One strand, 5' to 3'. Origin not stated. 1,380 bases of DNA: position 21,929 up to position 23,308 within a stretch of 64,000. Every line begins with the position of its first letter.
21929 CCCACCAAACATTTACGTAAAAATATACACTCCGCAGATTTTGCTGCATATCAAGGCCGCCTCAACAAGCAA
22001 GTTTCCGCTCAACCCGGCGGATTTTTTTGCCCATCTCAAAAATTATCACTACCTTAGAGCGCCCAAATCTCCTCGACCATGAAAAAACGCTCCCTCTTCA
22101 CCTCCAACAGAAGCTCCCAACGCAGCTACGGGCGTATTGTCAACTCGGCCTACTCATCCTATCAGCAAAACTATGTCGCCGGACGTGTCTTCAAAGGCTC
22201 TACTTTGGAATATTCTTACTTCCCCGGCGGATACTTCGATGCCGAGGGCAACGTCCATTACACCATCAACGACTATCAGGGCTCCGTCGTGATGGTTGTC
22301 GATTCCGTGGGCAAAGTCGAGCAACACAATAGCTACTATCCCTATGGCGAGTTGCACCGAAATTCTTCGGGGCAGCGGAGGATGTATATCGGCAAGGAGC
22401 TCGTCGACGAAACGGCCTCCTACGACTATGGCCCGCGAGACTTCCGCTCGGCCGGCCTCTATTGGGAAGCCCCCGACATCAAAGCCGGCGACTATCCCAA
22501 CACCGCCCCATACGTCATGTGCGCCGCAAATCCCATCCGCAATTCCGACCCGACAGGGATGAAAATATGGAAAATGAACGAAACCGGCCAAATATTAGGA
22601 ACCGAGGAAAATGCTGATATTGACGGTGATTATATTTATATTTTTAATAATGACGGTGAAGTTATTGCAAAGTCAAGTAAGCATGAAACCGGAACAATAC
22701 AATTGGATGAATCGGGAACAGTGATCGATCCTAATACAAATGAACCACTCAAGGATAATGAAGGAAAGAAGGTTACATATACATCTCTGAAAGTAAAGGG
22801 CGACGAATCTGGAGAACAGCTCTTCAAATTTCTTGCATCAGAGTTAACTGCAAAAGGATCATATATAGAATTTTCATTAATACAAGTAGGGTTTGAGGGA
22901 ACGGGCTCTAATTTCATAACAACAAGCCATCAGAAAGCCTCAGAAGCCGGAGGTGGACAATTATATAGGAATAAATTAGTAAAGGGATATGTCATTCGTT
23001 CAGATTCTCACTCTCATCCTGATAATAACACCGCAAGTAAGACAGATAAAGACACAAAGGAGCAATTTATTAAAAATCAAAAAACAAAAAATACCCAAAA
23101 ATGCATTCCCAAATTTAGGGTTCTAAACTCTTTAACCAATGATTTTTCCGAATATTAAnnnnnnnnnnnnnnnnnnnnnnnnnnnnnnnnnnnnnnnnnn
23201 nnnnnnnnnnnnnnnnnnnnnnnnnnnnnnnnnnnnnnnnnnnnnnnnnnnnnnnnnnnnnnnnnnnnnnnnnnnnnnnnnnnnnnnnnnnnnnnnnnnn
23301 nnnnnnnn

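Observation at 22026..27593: Rhs toxin cassette array with no full-length Rhs gene, built on near-identical core repeats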

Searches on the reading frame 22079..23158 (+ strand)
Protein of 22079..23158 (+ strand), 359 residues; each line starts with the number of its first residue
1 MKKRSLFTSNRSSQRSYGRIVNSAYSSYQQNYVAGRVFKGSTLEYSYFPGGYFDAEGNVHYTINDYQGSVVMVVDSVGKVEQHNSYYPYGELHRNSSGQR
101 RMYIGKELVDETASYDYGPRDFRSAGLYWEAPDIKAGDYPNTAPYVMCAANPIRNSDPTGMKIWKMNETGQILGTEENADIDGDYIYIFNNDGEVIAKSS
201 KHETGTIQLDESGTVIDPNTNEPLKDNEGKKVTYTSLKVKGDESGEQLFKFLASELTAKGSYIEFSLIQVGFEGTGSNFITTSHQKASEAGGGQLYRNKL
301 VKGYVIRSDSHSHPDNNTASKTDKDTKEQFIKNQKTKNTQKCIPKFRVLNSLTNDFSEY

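Call 5: search_protein_families(library=pfam, proteins=[window:22079-23158:+], max_evalue=0.1)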
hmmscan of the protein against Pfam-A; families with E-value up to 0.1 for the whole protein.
window:22079-23158:+ (359 aa): 1 family
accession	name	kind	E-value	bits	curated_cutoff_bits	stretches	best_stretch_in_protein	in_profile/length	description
PF15659.11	Toxin-JAB1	-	1.5e-17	64.2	21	1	238-326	2-85/87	JAB-like toxin 1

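Call 9: find_homologous_proteins(query=window:22079-23158:+)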
Query window:22079-23158:+ (359 aa): 50 proteins with E <= 0.001 among 1026 candidates.
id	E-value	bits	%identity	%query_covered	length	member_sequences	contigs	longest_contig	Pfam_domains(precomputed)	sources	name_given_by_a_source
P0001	1.9e-236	802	99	100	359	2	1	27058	PF15659.13,PF25023.2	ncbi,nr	ncbi:MAG: hypothetical protein K2M06_04240 [Muribaculaceae bacterium]|nr:hypothetical protein [Murib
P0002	3.9e-151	521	67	96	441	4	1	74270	PF15659.13,PF25023.2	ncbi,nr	ncbi:MAG: hypothetical protein K2L96_08540 [Muribaculaceae bacterium]|nr:hypothetical protein [Murib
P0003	3.7e-79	284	45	92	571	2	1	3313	PF15659.13,PF05593.20,PF25023.2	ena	-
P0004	5.3e-56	208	47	61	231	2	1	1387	-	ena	-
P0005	2.2e-54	203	37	91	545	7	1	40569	PF15659.13,PF05593.20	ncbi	-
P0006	1.8e-49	187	37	89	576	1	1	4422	PF15659.13,PF05593.20,PF25023.2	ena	-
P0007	1.5e-48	184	40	76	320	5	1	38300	PF15659.13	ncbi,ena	-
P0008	1.0e-46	178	57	41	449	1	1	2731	PF05593.20,PF25023.2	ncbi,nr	ncbi:MAG: hypothetical protein K2M12_02070, partial [Muribaculaceae bacterium]|nr:hypothetical prote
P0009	5.7e-46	175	41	72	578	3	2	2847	PF05593.20,PF25023.2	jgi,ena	-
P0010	1.6e-44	171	60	38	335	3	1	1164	-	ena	-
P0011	1.7e-43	167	60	36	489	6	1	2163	-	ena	-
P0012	3.2e-43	166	56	40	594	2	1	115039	-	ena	-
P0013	4.4e-43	166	60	36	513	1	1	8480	-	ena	-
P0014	1.9e-41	160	42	55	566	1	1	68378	PF05593.20,PF25023.2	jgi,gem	-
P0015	3.4e-41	160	36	80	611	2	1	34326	PF25023.2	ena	-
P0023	1.0e-37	148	37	78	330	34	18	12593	PF04002.21,PF15659.13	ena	-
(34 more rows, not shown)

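Call 11: find_encoding_contigs(protein=P0001, flank=10000, max_places=4)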
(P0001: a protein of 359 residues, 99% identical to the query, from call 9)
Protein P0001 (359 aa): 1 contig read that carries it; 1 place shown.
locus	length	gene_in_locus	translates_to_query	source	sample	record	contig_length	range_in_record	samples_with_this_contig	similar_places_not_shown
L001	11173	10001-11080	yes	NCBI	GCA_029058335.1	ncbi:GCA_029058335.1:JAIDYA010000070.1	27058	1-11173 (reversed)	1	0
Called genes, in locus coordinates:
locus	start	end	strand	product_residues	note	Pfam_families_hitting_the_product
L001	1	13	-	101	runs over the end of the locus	PF00338:Ribosomal_S10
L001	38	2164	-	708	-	PF00009:GTP_EFTU, PF03144:GTP_EFTU_D2, PF22042:EF-G_D2, PF14492:EFG_III, PF16658:RF3_C (weak), PF03764:EFG_IV, PF00679:EFG_C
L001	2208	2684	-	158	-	PF00177:Ribosomal_S7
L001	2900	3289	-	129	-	PF00164:Ribosom_S12_S23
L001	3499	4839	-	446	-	PF02129:Peptidase_S15, PF00561:Abhydrolase_1, PF12697:Abhydrolase_6, PF12146:Hydrolase_4, PF00326:Peptidase_S9 (faint), PF08840:BAAT_C (weak)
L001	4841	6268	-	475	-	-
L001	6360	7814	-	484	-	PF01520:Amidase_3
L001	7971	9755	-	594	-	PF00575:S1, PF13509:S1_2 (faint), PF23459:S1_RRP5 (faint), PF00575:S1, PF21710:Spt6_S1 (faint), PF00575:S1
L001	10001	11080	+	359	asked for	PF25023:TEN_YD-shell (faint), PF15659:Toxin-JAB1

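Call 12: find_encoding_contigs(protein=P0002, flank=10000, max_places=4)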
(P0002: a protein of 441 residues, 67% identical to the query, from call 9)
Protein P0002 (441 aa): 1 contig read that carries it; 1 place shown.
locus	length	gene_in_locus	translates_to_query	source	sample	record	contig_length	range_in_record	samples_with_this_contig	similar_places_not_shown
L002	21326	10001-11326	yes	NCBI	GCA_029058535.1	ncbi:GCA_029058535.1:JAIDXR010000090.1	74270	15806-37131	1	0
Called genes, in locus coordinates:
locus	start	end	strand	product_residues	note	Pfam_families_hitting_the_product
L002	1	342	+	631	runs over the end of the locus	PF02784:Orn_Arg_deC_N, PF17810:Arg_decarb_HB, PF17944:Arg_decarbox_C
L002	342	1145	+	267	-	PF01416:PseudoU_synth_1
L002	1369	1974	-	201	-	PF01797:Y1_Tnp (weak)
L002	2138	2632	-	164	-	PF00186:DHFR_1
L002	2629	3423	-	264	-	PF00303:Thymidylat_synt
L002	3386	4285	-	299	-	PF12801:Fer4_5, PF25160:LdpA_Fe-S-bd (faint), PF12797:Fer4_2 (faint), PF12837:Fer4_6 (faint), PF13237:Fer4_10 (faint), PF14697:Fer4_21, PF12838:Fer4_7 (weak), PF00037:Fer4 (weak)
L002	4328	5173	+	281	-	PF00702:Hydrolase (faint), PF05116:S6PP (faint), PF08282:Hydrolase_3, PF12710:HAD (faint)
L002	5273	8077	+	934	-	PF19838:LptD_2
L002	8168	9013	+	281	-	PF10988:DUF2807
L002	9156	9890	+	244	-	-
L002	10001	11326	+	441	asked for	PF25023:TEN_YD-shell (faint), PF15659:Toxin-JAB1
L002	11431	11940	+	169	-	-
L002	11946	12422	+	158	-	-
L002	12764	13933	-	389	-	PF01757:Acyl_transf_3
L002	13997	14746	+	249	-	-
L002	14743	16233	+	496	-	PF17125:Methyltr_RsmF_N, PF01189:Methyltr_RsmB-F, PF13636:Methyltranf_PUA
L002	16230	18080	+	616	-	PF00664:ABC_membrane, PF00005:ABC_tran, PF02463:SMC_N (weak)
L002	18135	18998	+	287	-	-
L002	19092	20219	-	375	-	PF14607:GxDLY, PF14606:Lipase_GDSL_3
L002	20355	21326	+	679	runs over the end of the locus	PF02922:CBM_48, PF00128:Alpha-amylase, PF02806:Alpha-amylase_C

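Call 16: find_encoding_contigs(protein=P0015, flank=10000, max_places=2)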
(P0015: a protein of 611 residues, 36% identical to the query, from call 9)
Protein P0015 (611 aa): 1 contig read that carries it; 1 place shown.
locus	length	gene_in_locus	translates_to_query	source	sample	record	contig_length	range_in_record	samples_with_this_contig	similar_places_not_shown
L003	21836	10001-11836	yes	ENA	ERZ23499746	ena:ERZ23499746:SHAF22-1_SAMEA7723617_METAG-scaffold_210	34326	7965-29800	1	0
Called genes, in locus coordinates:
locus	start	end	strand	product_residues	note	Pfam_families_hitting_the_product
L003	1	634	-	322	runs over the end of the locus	PF13201:PCMD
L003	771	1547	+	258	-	PF03009:GDPD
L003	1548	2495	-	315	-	PF01625:PMSR, PF01641:SelR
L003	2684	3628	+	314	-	-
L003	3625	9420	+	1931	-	PF05593:RHS_repeat (faint), PF20041:DUF6443 (faint), PF25023:TEN_YD-shell (faint), PF15659:Toxin-JAB1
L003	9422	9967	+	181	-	-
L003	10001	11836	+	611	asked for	PF25023:TEN_YD-shell (faint)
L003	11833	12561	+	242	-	-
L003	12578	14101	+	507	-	PF25023:TEN_YD-shell (faint)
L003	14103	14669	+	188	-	-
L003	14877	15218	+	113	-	-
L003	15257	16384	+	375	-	PF25917:BSH_RND (weak), PF25973:BSH_CzcB, PF25954:Beta-barrel_RND_2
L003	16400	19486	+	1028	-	PF00873:ACR_tran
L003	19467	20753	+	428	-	PF02321:OEP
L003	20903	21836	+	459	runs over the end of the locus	PF13173:AAA_14, PF13635:DUF4143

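Call 17: find_encoding_contigs(protein=P0012, flank=10000, max_places=2)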
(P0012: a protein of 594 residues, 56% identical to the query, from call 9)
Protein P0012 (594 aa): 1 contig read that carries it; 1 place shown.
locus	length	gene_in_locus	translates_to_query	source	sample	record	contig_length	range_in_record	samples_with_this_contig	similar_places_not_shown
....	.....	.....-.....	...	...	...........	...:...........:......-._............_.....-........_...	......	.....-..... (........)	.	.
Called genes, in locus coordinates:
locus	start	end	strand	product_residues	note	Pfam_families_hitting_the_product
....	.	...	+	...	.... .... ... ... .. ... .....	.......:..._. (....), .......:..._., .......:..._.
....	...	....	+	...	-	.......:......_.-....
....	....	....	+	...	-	-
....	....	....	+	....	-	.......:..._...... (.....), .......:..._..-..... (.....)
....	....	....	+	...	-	-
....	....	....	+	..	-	-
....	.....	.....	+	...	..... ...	-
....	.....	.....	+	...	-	-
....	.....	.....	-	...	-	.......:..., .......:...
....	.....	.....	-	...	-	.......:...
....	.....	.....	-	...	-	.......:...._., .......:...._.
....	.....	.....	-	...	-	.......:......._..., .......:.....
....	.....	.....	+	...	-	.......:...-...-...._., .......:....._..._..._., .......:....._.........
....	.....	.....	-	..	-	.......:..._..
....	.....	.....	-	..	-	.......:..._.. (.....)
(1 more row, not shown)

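Call 40: search_protein_families(library=ncbifam, proteins=[window:22079-23158:+], max_evalue=0.1)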
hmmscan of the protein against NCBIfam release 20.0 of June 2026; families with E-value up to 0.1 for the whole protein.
window:22079-23158:+ (359 aa): 1 family
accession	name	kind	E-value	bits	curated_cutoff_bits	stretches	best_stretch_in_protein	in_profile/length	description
TIGR03696.1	Rhs_assc_core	domain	2.2e-09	37.7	32.5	1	86-161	1-76/76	RHS repeat-associated core domain-containing protein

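Call 67: find_encoding_contigs(protein=P0023, flank=10000, max_places=5)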
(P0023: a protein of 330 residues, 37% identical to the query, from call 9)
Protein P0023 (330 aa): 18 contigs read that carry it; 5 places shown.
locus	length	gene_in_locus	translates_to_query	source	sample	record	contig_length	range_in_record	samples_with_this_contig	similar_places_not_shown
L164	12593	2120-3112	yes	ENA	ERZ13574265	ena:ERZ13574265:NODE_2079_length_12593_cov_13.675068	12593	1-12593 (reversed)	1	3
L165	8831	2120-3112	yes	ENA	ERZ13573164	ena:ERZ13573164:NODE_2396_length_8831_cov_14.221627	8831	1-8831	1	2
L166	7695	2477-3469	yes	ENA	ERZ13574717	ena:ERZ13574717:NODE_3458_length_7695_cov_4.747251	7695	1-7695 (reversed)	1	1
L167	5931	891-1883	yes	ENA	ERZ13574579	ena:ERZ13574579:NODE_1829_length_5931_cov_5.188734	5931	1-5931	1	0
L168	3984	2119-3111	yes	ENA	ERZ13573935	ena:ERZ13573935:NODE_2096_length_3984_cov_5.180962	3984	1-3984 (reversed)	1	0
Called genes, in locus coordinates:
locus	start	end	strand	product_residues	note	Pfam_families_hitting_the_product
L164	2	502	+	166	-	?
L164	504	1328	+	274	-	-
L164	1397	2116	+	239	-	-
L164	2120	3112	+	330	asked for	PF04002:RadC (faint), PF15659:Toxin-JAB1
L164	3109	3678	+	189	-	-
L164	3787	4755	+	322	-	PF15659:Toxin-JAB1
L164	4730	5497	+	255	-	-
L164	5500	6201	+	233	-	-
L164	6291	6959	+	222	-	-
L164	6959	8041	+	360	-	-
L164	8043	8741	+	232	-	-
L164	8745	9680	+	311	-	-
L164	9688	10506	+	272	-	-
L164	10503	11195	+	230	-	-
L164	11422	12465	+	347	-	PF17761:DUF1016_N, PF06250:YhcG_C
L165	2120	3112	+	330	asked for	PF04002:RadC (faint), PF15659:Toxin-JAB1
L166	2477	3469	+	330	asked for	PF04002:RadC (faint), PF15659:Toxin-JAB1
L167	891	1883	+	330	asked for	PF04002:RadC (faint), PF15659:Toxin-JAB1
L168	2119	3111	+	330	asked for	PF04002:RadC (faint), PF15659:Toxin-JAB1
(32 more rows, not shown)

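Call 68: find_encoding_contigs(protein=P0007, flank=10000, max_places=3)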
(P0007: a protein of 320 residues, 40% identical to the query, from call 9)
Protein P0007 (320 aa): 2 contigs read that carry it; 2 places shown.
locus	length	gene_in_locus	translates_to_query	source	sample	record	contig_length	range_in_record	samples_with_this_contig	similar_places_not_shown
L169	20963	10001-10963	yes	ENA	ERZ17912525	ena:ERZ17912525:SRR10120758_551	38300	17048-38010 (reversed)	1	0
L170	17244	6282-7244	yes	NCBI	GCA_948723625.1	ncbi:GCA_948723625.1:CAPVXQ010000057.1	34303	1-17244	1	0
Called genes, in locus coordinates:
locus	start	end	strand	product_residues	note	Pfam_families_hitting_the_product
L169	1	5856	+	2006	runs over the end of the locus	PF05593:RHS_repeat (faint), PF25023:TEN_YD-shell (faint)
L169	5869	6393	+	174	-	-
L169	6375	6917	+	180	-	-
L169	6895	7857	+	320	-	PF14891:Peptidase_M91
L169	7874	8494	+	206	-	-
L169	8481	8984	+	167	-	-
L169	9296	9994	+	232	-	-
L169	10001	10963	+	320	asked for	PF15659:Toxin-JAB1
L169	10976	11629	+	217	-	-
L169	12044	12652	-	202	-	PF27161:HI_0983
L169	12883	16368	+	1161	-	PF02638:GHL10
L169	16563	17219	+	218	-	PF01386:Ribosomal_L25p, PF14693:Ribosomal_TL5_C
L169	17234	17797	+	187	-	PF01195:Pept_tRNA_hydro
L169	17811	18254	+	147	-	PF01479:S4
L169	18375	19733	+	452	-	PF00270:DEAD, PF04851:ResIII (weak), PF00271:Helicase_C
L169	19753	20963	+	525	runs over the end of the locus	PF13304:AAA_21 (weak), PF14491:DUF4435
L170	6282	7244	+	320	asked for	PF15659:Toxin-JAB1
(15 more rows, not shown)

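Call 69: find_encoding_contigs(protein=window:22079-23158:+, flank=10000, max_places=6)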
Protein window:22079-23158:+ (359 aa): no gene with exactly this product is on record in the collection.
